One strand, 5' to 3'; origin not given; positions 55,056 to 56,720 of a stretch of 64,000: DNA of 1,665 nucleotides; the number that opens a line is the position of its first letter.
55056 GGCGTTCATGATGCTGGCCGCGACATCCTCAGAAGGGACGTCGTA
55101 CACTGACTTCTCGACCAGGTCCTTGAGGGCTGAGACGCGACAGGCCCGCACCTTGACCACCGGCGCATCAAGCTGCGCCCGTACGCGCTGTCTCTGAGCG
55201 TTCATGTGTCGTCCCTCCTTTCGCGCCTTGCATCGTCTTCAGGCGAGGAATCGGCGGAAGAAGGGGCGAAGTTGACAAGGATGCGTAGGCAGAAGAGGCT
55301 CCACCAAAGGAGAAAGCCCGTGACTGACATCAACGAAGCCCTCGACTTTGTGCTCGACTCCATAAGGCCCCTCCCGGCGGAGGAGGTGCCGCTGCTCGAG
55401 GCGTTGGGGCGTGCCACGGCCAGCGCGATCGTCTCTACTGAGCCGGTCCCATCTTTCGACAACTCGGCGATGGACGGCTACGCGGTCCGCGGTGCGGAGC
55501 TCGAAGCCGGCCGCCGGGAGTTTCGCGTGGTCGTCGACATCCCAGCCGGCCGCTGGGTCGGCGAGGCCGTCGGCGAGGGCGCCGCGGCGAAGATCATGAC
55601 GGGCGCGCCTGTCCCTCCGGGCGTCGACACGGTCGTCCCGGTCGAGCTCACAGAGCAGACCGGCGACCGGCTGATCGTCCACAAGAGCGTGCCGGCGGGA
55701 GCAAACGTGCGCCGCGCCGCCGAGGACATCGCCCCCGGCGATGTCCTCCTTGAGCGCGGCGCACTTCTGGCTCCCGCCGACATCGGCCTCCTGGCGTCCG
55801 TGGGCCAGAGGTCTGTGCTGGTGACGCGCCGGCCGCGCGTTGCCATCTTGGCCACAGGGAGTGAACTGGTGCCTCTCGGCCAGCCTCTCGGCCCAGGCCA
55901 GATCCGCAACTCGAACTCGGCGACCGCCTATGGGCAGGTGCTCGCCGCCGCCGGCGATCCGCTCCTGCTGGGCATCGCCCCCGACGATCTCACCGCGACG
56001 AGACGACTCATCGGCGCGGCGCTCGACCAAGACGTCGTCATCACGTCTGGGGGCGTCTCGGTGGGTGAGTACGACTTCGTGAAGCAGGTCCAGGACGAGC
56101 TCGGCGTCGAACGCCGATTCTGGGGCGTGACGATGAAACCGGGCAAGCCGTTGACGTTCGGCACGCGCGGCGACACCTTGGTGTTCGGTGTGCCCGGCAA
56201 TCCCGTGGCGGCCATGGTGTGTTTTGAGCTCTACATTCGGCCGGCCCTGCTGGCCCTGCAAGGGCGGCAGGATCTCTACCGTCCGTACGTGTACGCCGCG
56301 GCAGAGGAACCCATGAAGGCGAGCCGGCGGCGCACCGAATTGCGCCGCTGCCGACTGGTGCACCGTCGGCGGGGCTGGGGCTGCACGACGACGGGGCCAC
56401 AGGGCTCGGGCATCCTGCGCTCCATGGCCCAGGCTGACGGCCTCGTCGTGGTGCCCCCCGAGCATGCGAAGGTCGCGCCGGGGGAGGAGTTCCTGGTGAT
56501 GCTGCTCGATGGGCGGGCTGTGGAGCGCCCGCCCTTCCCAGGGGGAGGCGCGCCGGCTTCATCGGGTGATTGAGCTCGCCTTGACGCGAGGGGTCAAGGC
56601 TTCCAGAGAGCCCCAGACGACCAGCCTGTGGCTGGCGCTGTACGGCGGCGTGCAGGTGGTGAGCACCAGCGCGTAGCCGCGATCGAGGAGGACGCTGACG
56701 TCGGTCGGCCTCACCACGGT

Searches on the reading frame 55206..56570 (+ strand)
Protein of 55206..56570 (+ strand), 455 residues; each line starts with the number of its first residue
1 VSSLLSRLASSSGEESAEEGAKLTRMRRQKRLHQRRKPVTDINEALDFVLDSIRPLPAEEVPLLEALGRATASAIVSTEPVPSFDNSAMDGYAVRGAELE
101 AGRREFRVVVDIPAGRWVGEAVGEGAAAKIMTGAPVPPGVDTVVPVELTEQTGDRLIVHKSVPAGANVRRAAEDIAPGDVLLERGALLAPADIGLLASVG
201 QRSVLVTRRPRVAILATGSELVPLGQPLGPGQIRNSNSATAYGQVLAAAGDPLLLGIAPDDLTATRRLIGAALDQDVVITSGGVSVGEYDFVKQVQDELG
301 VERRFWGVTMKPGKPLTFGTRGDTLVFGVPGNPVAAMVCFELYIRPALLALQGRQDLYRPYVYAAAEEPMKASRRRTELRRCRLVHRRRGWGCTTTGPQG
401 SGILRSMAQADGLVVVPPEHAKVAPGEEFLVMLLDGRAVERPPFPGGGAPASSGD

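Call 62: search_protein_families(library=pfam, proteins=[window:55206-56570:+], max_evalue=0.00001)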
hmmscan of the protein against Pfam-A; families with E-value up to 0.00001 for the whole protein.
window:55206-56570:+ (455 aa): 3 families
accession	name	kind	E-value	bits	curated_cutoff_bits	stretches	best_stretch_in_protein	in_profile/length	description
PF03453.22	MoeA_N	-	1.5e-46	158.4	30.8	1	41-200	2-160/160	MoeA N-terminal region (domain I and II)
PF00994.29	MoCF_biosynth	-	1.6e-28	99.7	26.6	1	213-349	1-143/144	Probable molybdopterin binding domain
PF03454.20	MoeA_C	-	2.6e-17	63.2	22.1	1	364-434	2-72/72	MoeA C-terminal region (domain IV)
